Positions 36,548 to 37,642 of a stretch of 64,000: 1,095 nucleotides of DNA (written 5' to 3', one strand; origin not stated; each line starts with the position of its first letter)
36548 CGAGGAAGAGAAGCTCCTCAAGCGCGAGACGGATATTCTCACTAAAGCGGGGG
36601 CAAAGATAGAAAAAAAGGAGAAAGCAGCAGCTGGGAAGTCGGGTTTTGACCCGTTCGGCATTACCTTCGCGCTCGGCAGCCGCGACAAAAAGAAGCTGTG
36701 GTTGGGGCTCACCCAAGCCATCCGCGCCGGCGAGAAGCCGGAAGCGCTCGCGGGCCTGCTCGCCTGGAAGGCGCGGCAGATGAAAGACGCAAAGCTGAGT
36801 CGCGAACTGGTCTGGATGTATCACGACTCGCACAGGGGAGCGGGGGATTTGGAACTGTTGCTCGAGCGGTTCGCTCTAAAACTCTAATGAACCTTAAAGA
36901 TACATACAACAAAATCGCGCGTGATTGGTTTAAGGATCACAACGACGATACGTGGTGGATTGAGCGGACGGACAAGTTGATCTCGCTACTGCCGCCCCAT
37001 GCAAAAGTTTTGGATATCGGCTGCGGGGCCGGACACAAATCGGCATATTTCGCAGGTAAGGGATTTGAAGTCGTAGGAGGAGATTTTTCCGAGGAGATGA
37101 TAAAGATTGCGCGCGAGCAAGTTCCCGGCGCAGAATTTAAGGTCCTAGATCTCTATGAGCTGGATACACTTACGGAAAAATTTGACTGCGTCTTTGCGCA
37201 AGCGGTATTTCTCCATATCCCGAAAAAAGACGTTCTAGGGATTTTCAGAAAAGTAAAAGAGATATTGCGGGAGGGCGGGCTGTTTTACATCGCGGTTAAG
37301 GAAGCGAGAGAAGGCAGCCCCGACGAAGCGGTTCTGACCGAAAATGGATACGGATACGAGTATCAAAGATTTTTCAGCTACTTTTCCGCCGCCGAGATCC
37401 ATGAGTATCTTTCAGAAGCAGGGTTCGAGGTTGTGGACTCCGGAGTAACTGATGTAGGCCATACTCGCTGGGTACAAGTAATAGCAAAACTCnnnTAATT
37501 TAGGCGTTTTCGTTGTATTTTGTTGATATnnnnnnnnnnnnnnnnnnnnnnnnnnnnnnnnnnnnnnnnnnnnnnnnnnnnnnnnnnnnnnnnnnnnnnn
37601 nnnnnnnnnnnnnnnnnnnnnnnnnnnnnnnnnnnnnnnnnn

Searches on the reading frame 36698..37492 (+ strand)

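Call 57: search_protein_families(library=pfam, proteins=[window:36698-37492:+], max_evalue=0.01)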
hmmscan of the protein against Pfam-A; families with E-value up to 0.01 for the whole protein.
window:36698-37492:+ (265 aa): 15 families
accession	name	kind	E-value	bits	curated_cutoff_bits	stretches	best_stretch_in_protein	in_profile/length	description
PF13489.12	Methyltransf_23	-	2.6e-21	76.5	27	1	87-247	9-163/164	Methyltransferase domain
PF13649.12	Methyltransf_25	-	1.3e-19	71.1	27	1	104-194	1-97/97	Methyltransferase domain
PF08241.18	Methyltransf_11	-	3.7e-18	66.4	21.2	1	105-198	1-95/95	Methyltransferase domain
PF13847.12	Methyltransf_31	-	9.5e-16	58.2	27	1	101-202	4-113/145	Methyltransferase domain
PF08242.18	Methyltransf_12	-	5.2e-15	56.4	30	1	105-196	1-98/98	Methyltransferase domain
PF03848.20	TehB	-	6.6e-10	39.2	20.4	1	78-201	9-135/193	Tellurite resistance protein TehB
PF02353.26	CMAS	-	1.3e-09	38.2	27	1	98-201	60-167/273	Mycolic acid cyclopropane synthetase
PF08003.17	Methyltransf_9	-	1.7e-06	27.7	23.8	1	88-247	104-264/315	Protein of unknown function (DUF1698)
PF01739.24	CheR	-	2.7e-05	24.1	27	1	146-206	121-181/195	CheR methyltransferase, SAM binding domain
PF05724.17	TPMT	-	4.1e-05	23.8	26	1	98-201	35-157/218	Thiopurine S-methyltransferase (TPMT)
PF01209.24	Ubie_methyltran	-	9.3e-05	22.3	20.1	1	85-165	33-120/233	ubiE/COQ5 methyltransferase family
PF05175.20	MTS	-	0.00025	21.2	23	1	93-201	22-141/170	Methyltransferase small domain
PF01135.25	PCMT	-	0.00069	19.9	20.3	1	95-147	69-123/210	Protein-L-isoaspartate(D-aspartate) O-methyltransferase (PCMT)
PF05891.18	Methyltransf_PK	-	0.0041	17.1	27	1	103-203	58-164/218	AdoMet dependent proline di-methyltransferase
PF06080.18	DUF938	-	0.0042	17.3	27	0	96-198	20-137/202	Protein of unknown function (DUF938)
